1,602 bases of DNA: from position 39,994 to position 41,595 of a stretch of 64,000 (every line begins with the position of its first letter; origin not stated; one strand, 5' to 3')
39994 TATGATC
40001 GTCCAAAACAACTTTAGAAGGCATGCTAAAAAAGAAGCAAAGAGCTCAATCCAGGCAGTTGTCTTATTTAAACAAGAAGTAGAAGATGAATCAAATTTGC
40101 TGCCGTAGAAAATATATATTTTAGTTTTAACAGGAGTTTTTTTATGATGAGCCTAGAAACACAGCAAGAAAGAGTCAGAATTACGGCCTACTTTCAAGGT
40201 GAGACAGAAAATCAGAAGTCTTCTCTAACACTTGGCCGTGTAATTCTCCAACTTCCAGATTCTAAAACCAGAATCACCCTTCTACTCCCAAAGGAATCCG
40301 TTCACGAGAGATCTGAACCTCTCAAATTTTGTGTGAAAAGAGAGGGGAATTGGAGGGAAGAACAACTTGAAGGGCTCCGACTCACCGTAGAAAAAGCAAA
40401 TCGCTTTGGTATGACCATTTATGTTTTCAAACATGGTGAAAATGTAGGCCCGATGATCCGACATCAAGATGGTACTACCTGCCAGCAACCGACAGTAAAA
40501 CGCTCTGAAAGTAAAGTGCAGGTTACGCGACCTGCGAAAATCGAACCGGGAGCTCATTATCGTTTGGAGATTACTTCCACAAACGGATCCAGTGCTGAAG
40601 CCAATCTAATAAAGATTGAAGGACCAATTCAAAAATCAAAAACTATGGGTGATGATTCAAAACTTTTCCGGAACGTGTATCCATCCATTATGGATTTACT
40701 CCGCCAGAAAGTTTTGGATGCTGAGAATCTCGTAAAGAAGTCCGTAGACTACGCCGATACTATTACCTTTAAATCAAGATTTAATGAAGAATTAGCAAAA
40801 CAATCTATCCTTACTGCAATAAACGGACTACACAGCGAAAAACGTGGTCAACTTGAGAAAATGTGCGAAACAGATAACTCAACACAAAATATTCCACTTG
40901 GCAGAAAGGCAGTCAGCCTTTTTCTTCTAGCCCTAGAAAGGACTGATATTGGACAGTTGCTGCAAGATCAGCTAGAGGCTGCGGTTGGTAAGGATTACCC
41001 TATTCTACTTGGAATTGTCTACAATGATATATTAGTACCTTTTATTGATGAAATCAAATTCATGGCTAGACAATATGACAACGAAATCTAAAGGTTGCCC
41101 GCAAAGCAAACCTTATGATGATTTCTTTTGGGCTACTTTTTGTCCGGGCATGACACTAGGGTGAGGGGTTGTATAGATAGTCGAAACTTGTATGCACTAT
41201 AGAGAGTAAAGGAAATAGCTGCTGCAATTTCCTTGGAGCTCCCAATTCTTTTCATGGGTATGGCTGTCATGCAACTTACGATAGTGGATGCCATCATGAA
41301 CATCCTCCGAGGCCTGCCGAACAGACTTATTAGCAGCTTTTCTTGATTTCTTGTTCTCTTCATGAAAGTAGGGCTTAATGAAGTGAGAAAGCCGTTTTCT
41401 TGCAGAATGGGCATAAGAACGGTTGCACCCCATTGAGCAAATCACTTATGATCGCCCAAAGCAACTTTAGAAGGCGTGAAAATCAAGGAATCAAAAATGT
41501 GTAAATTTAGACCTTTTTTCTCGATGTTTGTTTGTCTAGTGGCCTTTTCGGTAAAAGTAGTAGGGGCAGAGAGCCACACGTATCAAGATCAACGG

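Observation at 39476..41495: tRNA-Asn-adjacent duplicated module bracketing an orphan 315-aa gene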

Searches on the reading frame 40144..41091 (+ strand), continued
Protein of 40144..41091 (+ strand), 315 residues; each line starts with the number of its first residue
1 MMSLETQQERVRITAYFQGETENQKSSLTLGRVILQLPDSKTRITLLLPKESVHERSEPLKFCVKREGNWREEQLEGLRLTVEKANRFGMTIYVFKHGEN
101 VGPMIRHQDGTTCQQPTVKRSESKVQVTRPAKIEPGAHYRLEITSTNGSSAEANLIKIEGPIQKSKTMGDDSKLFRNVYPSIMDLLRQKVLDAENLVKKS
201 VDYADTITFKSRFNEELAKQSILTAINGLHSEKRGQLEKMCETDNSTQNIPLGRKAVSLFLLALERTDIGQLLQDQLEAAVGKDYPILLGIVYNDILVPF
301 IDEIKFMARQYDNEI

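Call 70: search_protein_families(library=padloc, proteins=[P0111, P0114, window:40144-41091:+, L015:64-768:+, L015:1083-1799:-, L015:1792-2271:-, L016:3148-3675:-], max_evalue=0.01)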
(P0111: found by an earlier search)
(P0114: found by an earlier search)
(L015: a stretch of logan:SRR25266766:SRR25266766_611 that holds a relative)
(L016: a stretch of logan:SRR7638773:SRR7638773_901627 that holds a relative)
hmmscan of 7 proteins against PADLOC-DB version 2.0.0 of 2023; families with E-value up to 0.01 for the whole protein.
P0111 (63 aa): 0 families

P0114 (63 aa): 0 families

window:40144-41091:+ (315 aa): 0 families

L015:64-768:+ (234 aa): 13 families
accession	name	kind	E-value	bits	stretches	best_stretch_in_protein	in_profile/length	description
PDLC02288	AbiEii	-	6.4e-51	171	1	1-216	54-259/294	AbiEii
PDLC02312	AbiEii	-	2.3e-28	97.2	1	2-205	54-256/299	AbiEii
PDLC02291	AbiEii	-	4.6e-25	86.6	1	1-182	57-223/310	AbiEii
PDLC02319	AbiEii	-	3.3e-20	70.8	1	2-216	20-225/241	AbiEii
PDLC02304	AbiEii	-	3.6e-12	44.8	1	2-209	45-239/260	AbiEii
PDLC02310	AbiEii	-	4.6e-12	43.9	1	2-175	44-209/265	AbiEii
PDLC02320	AbiEii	-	2.2e-11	42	1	96-205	4-118/147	AbiEii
PDLC02326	AbiEii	-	4.2e-08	31.3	1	1-89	48-132/133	AbiEii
PDLC02329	AbiEii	-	1.2e-05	22.8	1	1-182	56-235/294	AbiEii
PDLC02314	AbiEii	-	2.1e-05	21.9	1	1-155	54-202/290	AbiEii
PDLC02308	AbiEii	-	2.7e-05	22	1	1-180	30-211/279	AbiEii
PDLC02306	AbiEii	-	0.00025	18.8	0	1-39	42-82/280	AbiEii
PDLC02323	AbiEii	-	0.00059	17.5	1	2-205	42-227/248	AbiEii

L015:1083-1799:- (238 aa): 0 families

L015:1792-2271:- (159 aa): 0 families

L016:3148-3675:- (175 aa): 0 families

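Call 71: search_protein_families(library=pfam, proteins=[L015:64-768:+, L015:1083-1799:-, L015:1792-2271:-, L016:3148-3675:-, P0113, P0112], max_evalue=0.01)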
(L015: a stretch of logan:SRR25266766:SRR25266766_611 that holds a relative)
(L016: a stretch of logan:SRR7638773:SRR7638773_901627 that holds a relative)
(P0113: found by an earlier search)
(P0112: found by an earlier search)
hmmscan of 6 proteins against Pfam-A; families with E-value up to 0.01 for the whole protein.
L015:64-768:+ (234 aa): 1 family
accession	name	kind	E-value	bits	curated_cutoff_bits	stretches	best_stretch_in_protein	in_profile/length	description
PF08843.17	AbiEii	-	2.1e-27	97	22.5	1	2-212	17-228/238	Nucleotidyl transferase AbiEii toxin, Type IV TA system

L015:1083-1799:- (238 aa): 0 families

L015:1792-2271:- (159 aa): 0 families

L016:3148-3675:- (175 aa): 3 families
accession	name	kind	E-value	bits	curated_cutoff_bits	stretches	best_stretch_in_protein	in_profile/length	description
PF00583.31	Acetyltransf_1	-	7.2e-07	29.9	20.7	1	72-151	37-115/116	Acetyltransferase (GNAT) family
PF13508.13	Acetyltransf_7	-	1.9e-06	28.6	27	1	76-151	9-81/84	Acetyltransferase (GNAT) domain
PF13673.13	Acetyltransf_10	-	8.8e-06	26.2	23.6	1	78-151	39-106/128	Acetyltransferase (GNAT) domain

P0113 (63 aa): 0 families

P0112 (77 aa): 0 families

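Call 84: search_protein_families(library=phrogs, proteins=[P0111, P0114, window:40144-41091:+], max_evalue=0.01)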
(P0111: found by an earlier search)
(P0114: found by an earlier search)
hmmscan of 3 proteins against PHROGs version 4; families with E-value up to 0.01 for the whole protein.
P0111 (63 aa): 0 families

P0114 (63 aa): 0 families

window:40144-41091:+ (315 aa): 0 families

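Call 85: predict_structure(alignment_id=A5)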
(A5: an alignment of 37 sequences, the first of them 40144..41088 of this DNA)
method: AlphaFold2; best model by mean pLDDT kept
length: 315 residues; sequences in the alignment: 37
mean_pLDDT: 94.2   pTM: 0.85
mean pLDDT of the five models: 94.2, 93.3, 93.3, 93.1, 92.8
residues with pLDDT >= 90: 285; 70-90: 19; 50-70: 9; < 50: 2
segments of 3 or more residues with pLDDT < 50: none
pLDDT, mean of each block of 10 residues (from residue 1): 68 98 95 97 96 94 96 96 98 97 96 97 98 97 97 97 89 96 97 97 93 97 97 95 74 91 95 98 97 97 96 84
secondary structure, 60 per line:
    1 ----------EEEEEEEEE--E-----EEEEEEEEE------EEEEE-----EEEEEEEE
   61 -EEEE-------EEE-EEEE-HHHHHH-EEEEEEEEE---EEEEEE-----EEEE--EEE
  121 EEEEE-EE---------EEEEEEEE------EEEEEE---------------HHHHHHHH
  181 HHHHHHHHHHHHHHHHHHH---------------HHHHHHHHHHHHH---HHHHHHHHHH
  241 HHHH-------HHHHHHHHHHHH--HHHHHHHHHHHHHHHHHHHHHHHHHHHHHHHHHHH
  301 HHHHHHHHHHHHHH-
elements in order: E11-19 E28-36 E43-47 E53-60 E62-65 E73-75 E77-80 H82-87 E89-97 E101-106 E112-115 E118-125 E138-145 E152-157 H173-199 H215-227 H231-244 H252-263 H266-314

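Call 89: search_solved_structures(query=A5, max_evalue=10)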
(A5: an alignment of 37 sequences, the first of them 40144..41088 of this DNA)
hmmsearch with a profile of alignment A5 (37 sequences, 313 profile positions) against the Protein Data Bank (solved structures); distinct sequences matched with E-value up to 10: 4.
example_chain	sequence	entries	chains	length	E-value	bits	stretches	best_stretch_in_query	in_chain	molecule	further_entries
4jwq_A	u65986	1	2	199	0.048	16.3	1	234-298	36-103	Calcium-dependent protein kinase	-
6fkf_p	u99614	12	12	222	0.074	15.7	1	178-265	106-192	ATP synthase subunit b', chloroplastic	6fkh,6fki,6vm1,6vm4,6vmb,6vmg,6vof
6qs0_A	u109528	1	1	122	0.27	13.8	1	175-260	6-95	Putative outer membrane protein BBA03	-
2cy4_A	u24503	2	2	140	1.1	11.8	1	106-133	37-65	epidermal growth factor receptor pathway substrate 8-like protein 1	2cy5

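Call 90: search_protein_families(library=ncbifam, alignment_id=A5, max_evalue=0.01)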
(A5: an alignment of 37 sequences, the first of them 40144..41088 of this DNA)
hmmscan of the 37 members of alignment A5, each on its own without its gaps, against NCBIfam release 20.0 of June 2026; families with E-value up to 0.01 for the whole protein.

A. member 1, window:40144-41088:+ (315 aa): 0 families

B. families by the number of members that match (of 37 scanned): 1 family
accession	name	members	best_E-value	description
NF050190.1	exosort_XrtZ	1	0.0093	exosortase Z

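Call 94: fold_search(model_id=the predicted structure, library=pdb)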
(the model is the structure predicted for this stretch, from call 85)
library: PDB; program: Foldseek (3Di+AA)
matches with E <= 10: 712; with E <= 0.001: 1
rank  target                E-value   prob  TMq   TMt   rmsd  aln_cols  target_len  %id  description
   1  5ek8                  7.8e-04  0.63  0.14  0.08  22.4       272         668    8  Crystal structure of a 9R-lipoxygenase from Cyanothece PCC8801 at 2.7 Angstroms (released 2015-12-23)
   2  5z5m_C                2.9e-02  0.35  0.14  0.15  14.0       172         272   11  Crystal structure of (S)-allantoin synthase (released 2018-11-21)
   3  5z5m_A                6.7e-02  0.28  0.14  0.16  13.9       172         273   12  Crystal structure of (S)-allantoin synthase (released 2018-11-21)
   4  6rxt_UM               1.1e-01  0.04  0.11  0.06  25.7       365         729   10  Cryo-EM structure of the 90S pre-ribosome (Kre33-Noc4) from Chaetomium thermophilum, state A (released 2019-08-14)
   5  3hkp                  1.2e-01  0.08  0.12  0.14  15.9       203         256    7  Crystal structure determination of Catechol 1,2-Dioxygenase from Rhodococcus opacus 1CP in complex with protocatechuate (released 2010-01-12)
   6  4a1r_C                1.4e-01  0.13  0.15  0.26  15.3       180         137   11  The Structure of Serratia marcescens Lip, a membrane bound component of the Type VI Secretion System. (released 2011-10-05)
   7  3zhn                  1.6e-01  0.23  0.18  0.34  15.4       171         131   10  Crystal structure of the T6SS lipoprotein TssJ1 from Pseudomonas aeruginosa (released 2013-06-12)
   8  1dlm_A                1.6e-01  0.07  0.12  0.12  20.6       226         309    8  STRUCTURE OF CATECHOL 1,2-DIOXYGENASE FROM ACINETOBACTER CALCOACETICUS NATIVE DATA (released 2000-05-23)
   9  3liu_A                1.9e-01  0.16  0.17  0.15  14.2       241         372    8  Crystal structure of Putative cell adhesion protein (YP_001304840.1) from Parabacteroides distasonis ATCC 8503 at 2.05 (released 2010-02-09)
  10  4p8q_B                1.9e-01  0.02  0.10  0.05  24.9       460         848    8  Crystal Structure of Human Insulin Regulated Aminopeptidase with Alanine in Active Site (released 2014-12-03)
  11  6wvd                  2.0e-01  0.04  0.11  0.10  23.4       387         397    8  Human JAGN1 (released 2021-01-13)
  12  8bp8_A                2.0e-01  0.03  0.11  0.06  40.6       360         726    6  SPA of Trypsin untreated Rotavirus TLP spike (released 2023-04-05)
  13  6wxe_1                2.5e-01  0.02  0.10  0.06  40.7       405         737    8  Cryo-EM reconstruction of VP5*/VP8* assembly from rhesus rotavirus particles - Upright conformation (released 2021-01-20)
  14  3b2m_A                2.8e-01  0.07  0.13  0.13  16.7       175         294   10  Crystal Structure of the Major Pilin from Streptococcus pyogenes (released 2007-12-18)
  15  4a1r_A                3.2e-01  0.11  0.15  0.27  15.3       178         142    9  The Structure of Serratia marcescens Lip, a membrane bound component of the Type VI Secretion System. (released 2011-10-05)
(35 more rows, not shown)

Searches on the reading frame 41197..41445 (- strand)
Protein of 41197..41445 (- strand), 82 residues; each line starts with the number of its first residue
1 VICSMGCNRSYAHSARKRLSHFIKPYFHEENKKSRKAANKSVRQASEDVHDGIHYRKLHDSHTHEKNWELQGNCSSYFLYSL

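Call 8: search_protein_families(library=pfam, proteins=[window:41197-41445:-], max_evalue=0.01)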
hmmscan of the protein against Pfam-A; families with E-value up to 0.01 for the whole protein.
window:41197-41445:- (82 aa): 0 families

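Call 11: find_homologous_proteins(query=window:41200-41433:-, max_evalue=10)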
Query seq(78 aa) (78 aa): 2 proteins with E <= 10 among 3 candidates.
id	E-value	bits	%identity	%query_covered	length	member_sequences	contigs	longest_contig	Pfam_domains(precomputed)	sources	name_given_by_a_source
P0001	1.8e-46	173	100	100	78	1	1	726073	-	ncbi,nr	ncbi:MAG: hypothetical protein H7A40_01385 [Chlamydiales bacterium]|nr:hypothetical protein [Chlamyd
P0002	2.0e-27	112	91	74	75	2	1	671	-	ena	-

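Call 17: find_encoding_contigs(protein=P0002, flank=10000, max_places=6)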
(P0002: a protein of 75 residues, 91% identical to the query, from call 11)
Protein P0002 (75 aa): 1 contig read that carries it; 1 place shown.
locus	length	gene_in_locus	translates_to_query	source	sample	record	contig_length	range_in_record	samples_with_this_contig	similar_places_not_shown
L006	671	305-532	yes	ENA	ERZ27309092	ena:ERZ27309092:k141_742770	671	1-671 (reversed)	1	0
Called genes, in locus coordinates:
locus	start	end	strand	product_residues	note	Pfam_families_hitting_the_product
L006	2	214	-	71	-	?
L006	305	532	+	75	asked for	-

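Call 70: search_protein_families(library=padloc, proteins=[P0111, P0114, L015:64-768:+, L015:1083-1799:-, L015:1792-2271:-, L016:3148-3675:-], max_evalue=0.01)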
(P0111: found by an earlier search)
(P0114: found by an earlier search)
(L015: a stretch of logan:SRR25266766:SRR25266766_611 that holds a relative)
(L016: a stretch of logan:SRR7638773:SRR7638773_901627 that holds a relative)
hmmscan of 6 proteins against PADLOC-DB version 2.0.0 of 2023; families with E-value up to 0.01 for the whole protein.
P0111 (63 aa): 0 families

P0114 (63 aa): 0 families

L015:64-768:+ (234 aa): 13 families
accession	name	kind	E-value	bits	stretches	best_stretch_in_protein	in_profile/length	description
PDLC02288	AbiEii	-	6.4e-51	171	1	1-216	54-259/294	AbiEii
PDLC02312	AbiEii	-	2.3e-28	97.2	1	2-205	54-256/299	AbiEii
PDLC02291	AbiEii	-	4.6e-25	86.6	1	1-182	57-223/310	AbiEii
PDLC02319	AbiEii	-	3.3e-20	70.8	1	2-216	20-225/241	AbiEii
PDLC02304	AbiEii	-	3.6e-12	44.8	1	2-209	45-239/260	AbiEii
PDLC02310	AbiEii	-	4.6e-12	43.9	1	2-175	44-209/265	AbiEii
PDLC02320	AbiEii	-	2.2e-11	42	1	96-205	4-118/147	AbiEii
PDLC02326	AbiEii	-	4.2e-08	31.3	1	1-89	48-132/133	AbiEii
PDLC02329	AbiEii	-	1.2e-05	22.8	1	1-182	56-235/294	AbiEii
PDLC02314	AbiEii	-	2.1e-05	21.9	1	1-155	54-202/290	AbiEii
PDLC02308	AbiEii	-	2.7e-05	22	1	1-180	30-211/279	AbiEii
PDLC02306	AbiEii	-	0.00025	18.8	0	1-39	42-82/280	AbiEii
PDLC02323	AbiEii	-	0.00059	17.5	1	2-205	42-227/248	AbiEii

L015:1083-1799:- (238 aa): 0 families

L015:1792-2271:- (159 aa): 0 families

L016:3148-3675:- (175 aa): 0 families

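Call 71: search_protein_families(library=pfam, proteins=[L015:64-768:+, L015:1083-1799:-, L015:1792-2271:-, L016:3148-3675:-, P0113, P0112], max_evalue=0.01)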
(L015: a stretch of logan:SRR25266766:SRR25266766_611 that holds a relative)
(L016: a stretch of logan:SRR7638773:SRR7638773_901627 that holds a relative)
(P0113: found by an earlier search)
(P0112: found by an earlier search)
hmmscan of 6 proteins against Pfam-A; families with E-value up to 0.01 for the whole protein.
L015:64-768:+ (234 aa): 1 family
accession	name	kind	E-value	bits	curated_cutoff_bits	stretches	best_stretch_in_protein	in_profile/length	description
PF08843.17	AbiEii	-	2.1e-27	97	22.5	1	2-212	17-228/238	Nucleotidyl transferase AbiEii toxin, Type IV TA system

L015:1083-1799:- (238 aa): 0 families

L015:1792-2271:- (159 aa): 0 families

L016:3148-3675:- (175 aa): 3 families
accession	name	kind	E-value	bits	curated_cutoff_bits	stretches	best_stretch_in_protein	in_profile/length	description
PF00583.31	Acetyltransf_1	-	7.2e-07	29.9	20.7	1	72-151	37-115/116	Acetyltransferase (GNAT) family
PF13508.13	Acetyltransf_7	-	1.9e-06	28.6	27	1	76-151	9-81/84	Acetyltransferase (GNAT) domain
PF13673.13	Acetyltransf_10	-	8.8e-06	26.2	23.6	1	78-151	39-106/128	Acetyltransferase (GNAT) domain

P0113 (63 aa): 0 families

P0112 (77 aa): 0 families

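Call 84: search_protein_families(library=phrogs, proteins=[P0111, P0114], max_evalue=0.01)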
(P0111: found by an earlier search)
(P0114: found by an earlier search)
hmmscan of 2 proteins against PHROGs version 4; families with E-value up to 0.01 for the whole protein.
P0111 (63 aa): 0 families

P0114 (63 aa): 0 families
